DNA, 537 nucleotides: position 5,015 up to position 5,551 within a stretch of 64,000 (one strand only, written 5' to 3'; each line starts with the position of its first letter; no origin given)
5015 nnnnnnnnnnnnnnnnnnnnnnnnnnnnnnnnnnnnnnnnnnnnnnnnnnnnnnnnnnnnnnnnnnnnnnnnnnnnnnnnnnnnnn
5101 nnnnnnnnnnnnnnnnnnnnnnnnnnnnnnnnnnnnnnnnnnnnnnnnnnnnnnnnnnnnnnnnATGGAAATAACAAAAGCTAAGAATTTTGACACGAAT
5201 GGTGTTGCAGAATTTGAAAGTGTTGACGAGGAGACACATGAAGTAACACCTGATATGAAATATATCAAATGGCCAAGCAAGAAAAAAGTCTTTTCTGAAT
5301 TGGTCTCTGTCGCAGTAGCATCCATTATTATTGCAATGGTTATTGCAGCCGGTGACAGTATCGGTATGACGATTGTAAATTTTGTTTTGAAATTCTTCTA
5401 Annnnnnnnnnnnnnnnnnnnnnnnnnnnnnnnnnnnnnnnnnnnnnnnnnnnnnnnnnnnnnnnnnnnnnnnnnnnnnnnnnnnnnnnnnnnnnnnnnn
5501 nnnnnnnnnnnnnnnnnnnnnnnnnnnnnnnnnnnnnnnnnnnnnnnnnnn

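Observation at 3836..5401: Phage/MGE-encoded SecY and SecE homologues in tandem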

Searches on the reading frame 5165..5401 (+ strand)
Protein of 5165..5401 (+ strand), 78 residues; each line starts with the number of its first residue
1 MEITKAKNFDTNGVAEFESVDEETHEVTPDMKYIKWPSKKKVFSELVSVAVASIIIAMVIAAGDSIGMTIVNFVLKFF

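Call 3: search_protein_families(library=pfam, proteins=[window:5165-5401:+], max_evalue=0.01)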
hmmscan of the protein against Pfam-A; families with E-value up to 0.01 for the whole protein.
window:5165-5401:+ (78 aa): 1 family
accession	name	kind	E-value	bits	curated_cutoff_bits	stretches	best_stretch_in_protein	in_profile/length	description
PF00584.25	SecE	-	1.2e-07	32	22.7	1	29-75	9-55/55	SecE/Sec61-gamma subunits of protein translocation complex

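Call 4: search_protein_families(library=ncbifam, proteins=[window:5165-5401:+], max_evalue=0.01)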
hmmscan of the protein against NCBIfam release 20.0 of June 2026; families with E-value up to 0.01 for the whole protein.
window:5165-5401:+ (78 aa): 3 families
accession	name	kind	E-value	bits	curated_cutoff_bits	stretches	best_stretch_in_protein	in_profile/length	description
TIGR00964.1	secE_bact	equivalog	1.9e-05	24.5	27.55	1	27-76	8-57/57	preprotein translocase subunit SecE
NF004372.0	PRK05740.1-2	equivalog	0.0016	18.6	134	1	26-75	72-121/123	preprotein translocase subunit SecE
NF004376.0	PRK05740.2-1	equivalog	0.0047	16.8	162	1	29-74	88-133/138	preprotein translocase subunit SecE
